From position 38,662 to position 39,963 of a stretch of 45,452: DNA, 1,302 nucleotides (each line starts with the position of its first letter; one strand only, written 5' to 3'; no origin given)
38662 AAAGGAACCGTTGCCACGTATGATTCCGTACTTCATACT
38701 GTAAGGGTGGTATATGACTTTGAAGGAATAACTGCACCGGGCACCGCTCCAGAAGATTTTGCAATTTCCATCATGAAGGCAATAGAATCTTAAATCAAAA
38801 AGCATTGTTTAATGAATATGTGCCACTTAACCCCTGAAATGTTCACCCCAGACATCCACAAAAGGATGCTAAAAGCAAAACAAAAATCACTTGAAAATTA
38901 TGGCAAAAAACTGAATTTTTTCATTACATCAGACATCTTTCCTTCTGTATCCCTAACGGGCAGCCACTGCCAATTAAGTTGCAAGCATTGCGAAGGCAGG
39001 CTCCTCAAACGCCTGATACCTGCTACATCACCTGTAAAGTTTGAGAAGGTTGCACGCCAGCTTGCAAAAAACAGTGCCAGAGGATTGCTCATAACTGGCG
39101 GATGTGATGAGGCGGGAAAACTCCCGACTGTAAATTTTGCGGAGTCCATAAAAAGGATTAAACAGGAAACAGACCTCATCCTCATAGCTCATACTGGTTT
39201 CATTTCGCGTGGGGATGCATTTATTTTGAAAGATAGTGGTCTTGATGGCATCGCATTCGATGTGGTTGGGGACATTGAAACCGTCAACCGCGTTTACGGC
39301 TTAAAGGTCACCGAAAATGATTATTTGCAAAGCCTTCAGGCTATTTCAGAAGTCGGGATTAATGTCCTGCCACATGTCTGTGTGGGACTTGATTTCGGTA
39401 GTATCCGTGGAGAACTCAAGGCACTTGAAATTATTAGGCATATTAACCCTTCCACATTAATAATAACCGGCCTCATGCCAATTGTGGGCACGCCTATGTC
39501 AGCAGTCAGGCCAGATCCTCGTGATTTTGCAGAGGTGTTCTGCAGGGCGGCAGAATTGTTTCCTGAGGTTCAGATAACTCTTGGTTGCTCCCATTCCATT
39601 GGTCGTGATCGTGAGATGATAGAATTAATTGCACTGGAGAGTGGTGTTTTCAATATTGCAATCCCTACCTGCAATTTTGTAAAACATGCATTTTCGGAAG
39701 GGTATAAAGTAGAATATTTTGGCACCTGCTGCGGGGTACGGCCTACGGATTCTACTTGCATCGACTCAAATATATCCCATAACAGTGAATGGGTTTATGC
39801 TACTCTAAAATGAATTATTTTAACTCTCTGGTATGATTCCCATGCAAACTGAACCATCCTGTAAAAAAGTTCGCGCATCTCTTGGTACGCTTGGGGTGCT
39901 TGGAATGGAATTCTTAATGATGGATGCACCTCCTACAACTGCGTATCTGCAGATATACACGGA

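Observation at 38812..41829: Three radical-SAM genes where the known archaeal lipoyl synthase needs two: a paralogous pair flanking a BioB-like enzyme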

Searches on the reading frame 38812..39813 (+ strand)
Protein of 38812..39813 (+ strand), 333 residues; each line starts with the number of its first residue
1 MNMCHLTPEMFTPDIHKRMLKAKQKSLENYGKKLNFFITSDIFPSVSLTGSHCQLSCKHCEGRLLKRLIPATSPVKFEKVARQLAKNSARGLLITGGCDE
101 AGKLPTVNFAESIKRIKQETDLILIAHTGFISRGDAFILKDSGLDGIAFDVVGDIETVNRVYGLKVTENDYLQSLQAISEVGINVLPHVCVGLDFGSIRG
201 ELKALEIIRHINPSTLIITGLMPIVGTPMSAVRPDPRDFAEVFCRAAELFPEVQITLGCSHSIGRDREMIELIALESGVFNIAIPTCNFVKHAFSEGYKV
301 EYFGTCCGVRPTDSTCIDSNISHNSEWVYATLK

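Call 3: search_protein_families(library=pfam, proteins=[window:38812-39813:+], max_evalue=0.01)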
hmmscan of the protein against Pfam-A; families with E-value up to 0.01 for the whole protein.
window:38812-39813:+ (333 aa): 1 family
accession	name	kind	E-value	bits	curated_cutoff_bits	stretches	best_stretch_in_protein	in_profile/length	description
PF04055.27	Radical_SAM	-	4.2e-07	30.7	29.5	1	50-192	4-150/166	Radical SAM superfamily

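Call 4: search_protein_families(library=ncbifam, proteins=[window:38812-39813:+], max_evalue=0.01)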
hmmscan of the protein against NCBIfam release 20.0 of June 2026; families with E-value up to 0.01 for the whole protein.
window:38812-39813:+ (333 aa): 3 families
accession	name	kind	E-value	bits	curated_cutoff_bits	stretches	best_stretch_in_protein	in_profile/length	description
NF053742.1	LipS1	equivalog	2.4e-63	214.2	230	1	37-307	1-268/268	LipS1 family lipoyl synthase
TIGR00433.2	bioB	equivalog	2.6e-07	30.2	225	1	50-259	48-260/307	biotin synthase BioB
TIGR02495.1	NrdG2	equivalog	3.2e-06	26.6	131.15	1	52-190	25-162/193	anaerobic ribonucleoside-triphosphate reductase activating protein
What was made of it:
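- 38812..39813 (+): LipS1a: divergent LipS1-type radical-SAM sulfur insertase (333 aa). NCBIfam LipS1 scores 214.2 bits, below the cut-off of 230, matching model positions 1-268 (call 4).
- On LipS1 family lipoyl synthase (NCBIfam NF053742): LipS1a (38812-39813) scores 214.2 bits, although it aligns over the whole model, positions 1-268 (call 4).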

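Call 12: find_encoding_contigs(protein=window:38812-39813:+, flank=10000, max_places=6)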
Protein window:38812-39813:+ (333 aa): no gene with exactly this product is on record in the collection.
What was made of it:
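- Tried and rejected: The exact-sequence lookup of the window LipS1a found no record (call 12).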

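Call 13: find_homologous_proteins(query=window:38812-39813:+, max_evalue=1e-10)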
Query window:38812-39813:+ (333 aa): 199 proteins with E <= 1e-10 among 2999 candidates; the best 120 are listed.
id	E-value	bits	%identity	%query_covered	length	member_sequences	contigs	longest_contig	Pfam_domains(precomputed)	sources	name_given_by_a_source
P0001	1.2e-202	690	92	99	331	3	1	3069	PF04055.28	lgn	-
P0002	2.4e-191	653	86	99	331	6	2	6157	PF04055.28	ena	-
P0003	3.7e-180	617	82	99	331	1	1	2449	PF04055.28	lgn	-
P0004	5.8e-145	501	69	96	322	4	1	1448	PF04055.28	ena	-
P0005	4.9e-144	498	68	95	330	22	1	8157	PF04055.28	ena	-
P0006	4.7e-143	495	68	96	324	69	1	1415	PF04055.28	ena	-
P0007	8.0e-143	494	68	96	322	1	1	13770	PF04055.28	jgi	-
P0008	1.5e-142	493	68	96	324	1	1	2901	PF04055.28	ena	-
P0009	1.0e-141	490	66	96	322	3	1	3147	PF04055.28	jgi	jgi:uncharacterized radical SAM superfamily protein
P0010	1.0e-141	490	68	96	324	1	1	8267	PF04055.28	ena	-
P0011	1.4e-141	490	68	96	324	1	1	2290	PF04055.28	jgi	jgi:lipoyl synthase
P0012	1.4e-141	490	67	96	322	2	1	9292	PF04055.28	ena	-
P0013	2.0e-141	489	68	96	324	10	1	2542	PF04055.28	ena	-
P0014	1.3e-140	487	68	96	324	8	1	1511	PF04055.28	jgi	jgi:lipoyl synthase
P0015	3.1e-140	485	67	96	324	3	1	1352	PF04055.28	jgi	jgi:uncharacterized radical SAM superfamily protein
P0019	2.2e-135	469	62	98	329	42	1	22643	PF04055.28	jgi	jgi:hypothetical protein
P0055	1.9e-105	371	52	94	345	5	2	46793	PF04055.28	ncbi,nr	ncbi:MAG: hypothetical protein M8352_02740 [ANME-2 cluster archaeon]|nr:hypothetical protein [ANME-2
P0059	4.0e-105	370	54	90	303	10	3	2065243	PF04055.28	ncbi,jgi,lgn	jgi:uncharacterized radical SAM superfamily protein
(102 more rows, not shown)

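Call 14: find_encoding_contigs(protein=P0059, flank=10000, max_places=3)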
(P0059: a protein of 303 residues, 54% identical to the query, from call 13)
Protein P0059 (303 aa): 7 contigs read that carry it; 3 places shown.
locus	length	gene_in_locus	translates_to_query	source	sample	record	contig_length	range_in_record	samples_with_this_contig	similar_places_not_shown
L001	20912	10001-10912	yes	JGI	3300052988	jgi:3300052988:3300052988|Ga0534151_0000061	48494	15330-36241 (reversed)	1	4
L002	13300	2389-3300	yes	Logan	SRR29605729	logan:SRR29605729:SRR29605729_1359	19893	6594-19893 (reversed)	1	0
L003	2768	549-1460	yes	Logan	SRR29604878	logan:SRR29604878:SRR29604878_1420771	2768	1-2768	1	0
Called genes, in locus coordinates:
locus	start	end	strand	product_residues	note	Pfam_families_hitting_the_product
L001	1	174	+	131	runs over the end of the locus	PF09946:DUF2178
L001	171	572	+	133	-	PF09946:DUF2178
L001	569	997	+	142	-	PF09946:DUF2178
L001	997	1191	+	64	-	PF12844:HTH_19, PF13443:HTH_26 (weak), PF13560:HTH_31 (weak), PF01381:HTH_3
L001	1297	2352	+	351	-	PF27667:YdcC (weak), PF03888:MucB_RseB (weak), PF09865:DUF2092 (faint), PF03548:LolA, PF17131:TP_0789-like, PF14285:DUF4367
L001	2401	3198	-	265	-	PF00149:Metallophos (weak), PF12850:Metallophos_2 (weak)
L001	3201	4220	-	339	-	-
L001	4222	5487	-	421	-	-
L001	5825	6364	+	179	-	PF18765:Polbeta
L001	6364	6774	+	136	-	-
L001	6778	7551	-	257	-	PF01047:MarR (weak), PF12802:MarR_2 (weak), PF13412:HTH_24, PF25211:DUF7839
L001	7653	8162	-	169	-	PF09824:ArsR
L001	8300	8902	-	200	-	PF09335:VTT_dom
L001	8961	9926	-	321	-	PF03215:Rad17 (weak), PF05496:RuvB_N, PF00004:AAA, PF13177:DNA_pol3_delta2, PF08542:Rep_fac_C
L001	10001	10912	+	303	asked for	PF04055:Radical_SAM (weak)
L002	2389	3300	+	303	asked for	PF04055:Radical_SAM (weak)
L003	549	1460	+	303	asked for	PF04055:Radical_SAM (weak)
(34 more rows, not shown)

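Call 15: find_encoding_contigs(protein=P0055, flank=10000, max_places=2)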
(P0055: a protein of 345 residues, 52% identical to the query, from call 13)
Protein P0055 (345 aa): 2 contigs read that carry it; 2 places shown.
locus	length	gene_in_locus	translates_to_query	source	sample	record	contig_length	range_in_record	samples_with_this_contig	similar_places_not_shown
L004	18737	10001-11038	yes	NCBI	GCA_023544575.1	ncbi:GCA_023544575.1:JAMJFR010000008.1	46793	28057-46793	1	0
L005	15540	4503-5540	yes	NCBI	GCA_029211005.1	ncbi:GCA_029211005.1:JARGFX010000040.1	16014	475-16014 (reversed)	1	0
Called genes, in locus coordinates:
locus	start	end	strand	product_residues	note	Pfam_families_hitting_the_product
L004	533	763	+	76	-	-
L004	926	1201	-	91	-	PF05016:ParE_toxin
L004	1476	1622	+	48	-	-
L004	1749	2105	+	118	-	-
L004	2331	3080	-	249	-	PF14947:HTH_45 (faint), PF12840:HTH_20 (weak), PF24038:DUF7347 (weak), PF01022:HTH_5 (weak)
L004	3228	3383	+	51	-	-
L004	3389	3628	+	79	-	PF07747:MTH865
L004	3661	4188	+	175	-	PF02627:CMD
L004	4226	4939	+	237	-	PF03358:FMN_red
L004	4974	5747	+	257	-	PF01925:TauE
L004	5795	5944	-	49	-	-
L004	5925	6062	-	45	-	-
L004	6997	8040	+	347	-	PF01595:CNNM, PF00571:CBS (weak)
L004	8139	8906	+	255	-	PF21948:LplA-B_cat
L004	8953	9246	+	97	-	PF10437:Lip_prot_lig_C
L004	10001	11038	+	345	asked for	PF04055:Radical_SAM (weak)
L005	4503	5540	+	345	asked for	PF04055:Radical_SAM (weak)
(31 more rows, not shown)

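Call 16: find_encoding_contigs(protein=P0019, flank=10000, max_places=2)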
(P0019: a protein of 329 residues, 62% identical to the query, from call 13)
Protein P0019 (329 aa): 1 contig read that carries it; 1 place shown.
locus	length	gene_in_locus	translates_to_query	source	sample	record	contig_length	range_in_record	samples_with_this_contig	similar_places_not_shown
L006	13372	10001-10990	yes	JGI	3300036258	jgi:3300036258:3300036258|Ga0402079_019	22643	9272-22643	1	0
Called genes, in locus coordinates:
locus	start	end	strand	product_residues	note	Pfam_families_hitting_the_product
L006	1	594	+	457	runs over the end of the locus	PF01555:N6_N4_Mtase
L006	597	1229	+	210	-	PF09568:RE_MjaI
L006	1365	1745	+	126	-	-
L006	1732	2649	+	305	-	PF02754:CCG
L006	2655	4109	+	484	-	-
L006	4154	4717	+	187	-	PF14697:Fer4_21 (faint), PF00037:Fer4 (weak), PF12837:Fer4_6 (weak), PF13237:Fer4_10 (weak), PF12838:Fer4_7, PF13187:Fer4_9 (weak), PF00037:Fer4 (weak), PF02662:FlpD, +4 more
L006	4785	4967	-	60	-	-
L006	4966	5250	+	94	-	PF03683:UPF0175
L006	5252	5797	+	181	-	PF11848:DUF3368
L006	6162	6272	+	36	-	-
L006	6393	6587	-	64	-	-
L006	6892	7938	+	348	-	PF01266:DAO (faint), PF01494:FAD_binding_3 (faint), PF22578:GGR_cat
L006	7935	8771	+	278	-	PF21948:LplA-B_cat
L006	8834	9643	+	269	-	-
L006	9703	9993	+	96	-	PF10437:Lip_prot_lig_C (weak)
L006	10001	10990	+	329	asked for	PF04055:Radical_SAM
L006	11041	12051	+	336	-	PF04055:Radical_SAM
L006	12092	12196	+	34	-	-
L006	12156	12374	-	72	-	-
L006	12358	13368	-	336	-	-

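Call 21: find_related_loci(query=A1, collection=genome_contigs, flank=10000)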
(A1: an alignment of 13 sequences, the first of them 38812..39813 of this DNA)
Query A1 (333 aa) in genome_contigs; peptide patterns used: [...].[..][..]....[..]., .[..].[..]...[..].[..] (x = any residue, [..] = any of these).
88 stretches matched a pattern; 76 encode a relative of the query (tblastn E <= 1e-3); 76 distinct loci.
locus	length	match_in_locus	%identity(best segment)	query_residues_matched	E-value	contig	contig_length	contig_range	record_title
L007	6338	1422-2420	86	1-333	0e+0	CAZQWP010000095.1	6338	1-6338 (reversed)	MAG TPA_asm: uncultured Methanosarcinales archaeon isolate binchicken_co42_22 genome assembly, contig: NODE_23298_length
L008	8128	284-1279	83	2-333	0e+0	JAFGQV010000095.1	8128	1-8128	MAG: Methanosarcinaceae archaeon isolate Zod_Metabat.786 k87_6255124, whole genome shotgun sequence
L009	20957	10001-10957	67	11-329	2e-149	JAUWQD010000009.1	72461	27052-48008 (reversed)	MAG: Methanosarcinaceae archaeon isolate CSMAG_2493 CSMAG_2493_k141_356895_length_72461_cov_21.9837, whole genome shotgu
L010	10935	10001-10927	67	13-321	4e-143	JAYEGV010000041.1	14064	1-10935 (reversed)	MAG: Methanobacteriota archaeon isolate MAG236 MAG236_41, whole genome shotgun sequence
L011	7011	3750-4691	64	15-328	2e-141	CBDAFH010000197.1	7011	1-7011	MAG: uncultured ANME-2 cluster archaeon isolate MAG_107 genome assembly, contig: k141_19467, whole genome shotgun sequen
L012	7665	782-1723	64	15-328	2e-141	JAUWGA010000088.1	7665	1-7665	MAG: Methanosarcinales archaeon isolate CSMAG_2230 CSMAG_2230_k141_230824_length_7665_cov_10.8103, whole genome shotgun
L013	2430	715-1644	65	15-324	5e-148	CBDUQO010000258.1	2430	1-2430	MAG TPA_asm: uncultured Methanosarcinales archaeon isolate SRR21487738_binner13_Refined_33 genome assembly, contig: ERZ2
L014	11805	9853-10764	65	15-318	9e-138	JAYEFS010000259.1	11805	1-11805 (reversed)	MAG: Methanobacteriota archaeon isolate MAG266 MAG266_269, whole genome shotgun sequence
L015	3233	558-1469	65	15-318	1e-142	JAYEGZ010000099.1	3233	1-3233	MAG: Methanobacteriota archaeon isolate MAG232 MAG232_99, whole genome shotgun sequence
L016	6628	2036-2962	54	9-317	9e-113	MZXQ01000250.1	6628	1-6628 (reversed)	MAG: ANME-2 cluster archaeon HR1 5133_contig_2628, whole genome shotgun sequence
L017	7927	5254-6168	54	13-317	2e-112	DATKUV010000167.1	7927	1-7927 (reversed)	MAG TPA_asm: Candidatus Nanoarchaeia archaeon isolate SMAG_U14116 k141_2509015, whole genome shotgun sequence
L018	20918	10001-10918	55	16-318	4e-111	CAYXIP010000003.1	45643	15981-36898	MAG TPA_asm: uncultured Candidatus Methanoperedens sp. isolate SRP093762_co1_13 genome assembly, contig: NODE_510_length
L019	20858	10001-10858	57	32-317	4e-110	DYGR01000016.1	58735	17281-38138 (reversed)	MAG TPA_asm: Candidatus Methanoperedens nitroreducens isolate BE2012_43_12 Afr_mines_BE2012_305_length_58735_cov_5_46975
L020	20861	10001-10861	57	31-317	2e-109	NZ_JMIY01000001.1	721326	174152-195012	Candidatus Methanoperedens nitroreducens strain ANME-2d ANME2D_Contig_1.1, whole genome shotgun sequence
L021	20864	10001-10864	58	28-315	1e-109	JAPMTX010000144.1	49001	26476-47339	MAG: Candidatus Methanoperedens sp. isolate LC 1 LC_0.1_scaffold_179, whole genome shotgun sequence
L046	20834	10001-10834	56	32-309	8e-104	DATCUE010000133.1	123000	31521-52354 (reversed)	MAG TPA_asm: Candidatus Methanoperedens sp. isolate SMAG_U7350 k141_160159, whole genome shotgun sequence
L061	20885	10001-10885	45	20-311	3e-83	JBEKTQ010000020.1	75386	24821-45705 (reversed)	MAG: Candidatus Bathyarchaeia archaeon isolate SPRUCE 561 SPRUCE_561_20, whole genome shotgun sequence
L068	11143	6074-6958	44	17-309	8e-75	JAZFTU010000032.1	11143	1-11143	MAG: Candidatus Hydrothermarchaeaceae archaeon isolate BS2bin.40 BS2bin.40_32, whole genome shotgun sequence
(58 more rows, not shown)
